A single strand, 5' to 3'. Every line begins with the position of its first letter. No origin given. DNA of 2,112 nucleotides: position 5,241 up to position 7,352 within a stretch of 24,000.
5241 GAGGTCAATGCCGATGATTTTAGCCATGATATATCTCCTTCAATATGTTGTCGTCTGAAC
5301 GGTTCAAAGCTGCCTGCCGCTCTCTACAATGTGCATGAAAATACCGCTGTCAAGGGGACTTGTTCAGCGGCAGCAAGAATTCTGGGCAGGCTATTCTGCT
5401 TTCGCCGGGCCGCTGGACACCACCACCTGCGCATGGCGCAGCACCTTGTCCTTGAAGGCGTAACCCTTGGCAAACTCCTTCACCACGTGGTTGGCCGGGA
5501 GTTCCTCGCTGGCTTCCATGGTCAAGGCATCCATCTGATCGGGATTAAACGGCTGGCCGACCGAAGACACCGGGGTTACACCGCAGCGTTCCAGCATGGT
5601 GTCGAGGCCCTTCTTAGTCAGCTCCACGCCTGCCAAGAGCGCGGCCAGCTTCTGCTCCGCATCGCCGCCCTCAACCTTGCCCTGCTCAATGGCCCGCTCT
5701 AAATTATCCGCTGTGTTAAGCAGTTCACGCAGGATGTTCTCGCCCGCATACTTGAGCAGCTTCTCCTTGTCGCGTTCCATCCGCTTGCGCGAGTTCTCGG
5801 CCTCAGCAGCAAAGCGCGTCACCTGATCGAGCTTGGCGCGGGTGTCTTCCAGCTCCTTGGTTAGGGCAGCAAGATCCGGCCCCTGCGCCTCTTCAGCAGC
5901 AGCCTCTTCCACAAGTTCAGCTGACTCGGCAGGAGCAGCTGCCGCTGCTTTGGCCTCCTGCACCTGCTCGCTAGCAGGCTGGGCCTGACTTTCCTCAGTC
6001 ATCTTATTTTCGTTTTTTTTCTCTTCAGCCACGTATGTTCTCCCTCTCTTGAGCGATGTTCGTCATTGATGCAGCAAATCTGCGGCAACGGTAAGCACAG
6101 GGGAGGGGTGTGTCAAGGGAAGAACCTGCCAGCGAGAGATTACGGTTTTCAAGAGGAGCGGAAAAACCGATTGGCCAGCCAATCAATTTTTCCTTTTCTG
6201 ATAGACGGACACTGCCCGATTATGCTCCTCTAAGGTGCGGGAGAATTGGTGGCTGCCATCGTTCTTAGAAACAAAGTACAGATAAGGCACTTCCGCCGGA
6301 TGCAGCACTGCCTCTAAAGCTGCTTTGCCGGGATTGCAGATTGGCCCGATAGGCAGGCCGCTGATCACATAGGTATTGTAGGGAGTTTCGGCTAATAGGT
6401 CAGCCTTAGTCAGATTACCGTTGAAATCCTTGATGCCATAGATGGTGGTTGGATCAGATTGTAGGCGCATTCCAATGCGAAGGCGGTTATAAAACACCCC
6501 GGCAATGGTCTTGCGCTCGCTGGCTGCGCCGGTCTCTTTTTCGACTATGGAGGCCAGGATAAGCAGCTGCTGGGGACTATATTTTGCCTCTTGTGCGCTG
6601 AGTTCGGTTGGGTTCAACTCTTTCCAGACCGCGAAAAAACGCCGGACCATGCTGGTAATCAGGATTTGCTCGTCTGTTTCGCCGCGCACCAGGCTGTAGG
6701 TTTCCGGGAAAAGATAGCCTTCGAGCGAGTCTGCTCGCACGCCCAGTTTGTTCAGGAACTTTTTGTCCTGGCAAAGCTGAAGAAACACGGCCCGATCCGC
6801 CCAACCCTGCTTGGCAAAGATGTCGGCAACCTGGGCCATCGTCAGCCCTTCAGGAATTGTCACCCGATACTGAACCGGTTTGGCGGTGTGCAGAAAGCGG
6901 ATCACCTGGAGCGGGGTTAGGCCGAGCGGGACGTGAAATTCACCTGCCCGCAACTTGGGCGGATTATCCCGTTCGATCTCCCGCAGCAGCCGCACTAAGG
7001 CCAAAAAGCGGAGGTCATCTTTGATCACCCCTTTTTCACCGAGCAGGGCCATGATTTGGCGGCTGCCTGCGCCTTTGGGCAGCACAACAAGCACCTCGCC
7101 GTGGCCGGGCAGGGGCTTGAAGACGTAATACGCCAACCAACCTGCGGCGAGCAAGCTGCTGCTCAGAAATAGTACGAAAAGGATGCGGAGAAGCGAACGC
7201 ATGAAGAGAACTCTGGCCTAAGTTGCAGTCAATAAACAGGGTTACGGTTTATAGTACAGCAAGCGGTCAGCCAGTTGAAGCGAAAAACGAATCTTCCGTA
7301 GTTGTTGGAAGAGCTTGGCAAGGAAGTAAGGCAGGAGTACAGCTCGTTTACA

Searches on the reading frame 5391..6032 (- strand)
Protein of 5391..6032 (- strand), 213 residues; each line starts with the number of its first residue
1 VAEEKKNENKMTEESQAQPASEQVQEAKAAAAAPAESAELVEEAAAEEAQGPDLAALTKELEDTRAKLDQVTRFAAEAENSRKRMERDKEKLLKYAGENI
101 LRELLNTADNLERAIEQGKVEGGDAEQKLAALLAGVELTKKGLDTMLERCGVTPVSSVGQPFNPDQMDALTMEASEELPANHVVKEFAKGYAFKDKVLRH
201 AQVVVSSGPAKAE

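Call 88: search_protein_families(library=pfam, proteins=[window:5391-6032:-], max_evalue=0.00001)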
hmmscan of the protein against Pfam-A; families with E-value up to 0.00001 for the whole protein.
window:5391-6032:- (213 aa): 1 family
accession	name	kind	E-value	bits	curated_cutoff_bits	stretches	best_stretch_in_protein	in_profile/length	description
PF01025.24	GrpE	-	2.4e-41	141.6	25.8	1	40-206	6-164/165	GrpE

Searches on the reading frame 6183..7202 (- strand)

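Call 88: search_protein_families(library=pfam, proteins=[window:6183-7202:-], max_evalue=0.00001)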
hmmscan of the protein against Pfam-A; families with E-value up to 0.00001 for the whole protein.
window:6183-7202:- (339 aa): 1 family
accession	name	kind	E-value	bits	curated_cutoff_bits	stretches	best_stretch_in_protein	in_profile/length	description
PF02618.21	YceG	-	1.1e-87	294.4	32.4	1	39-331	1-273/275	YceG-like family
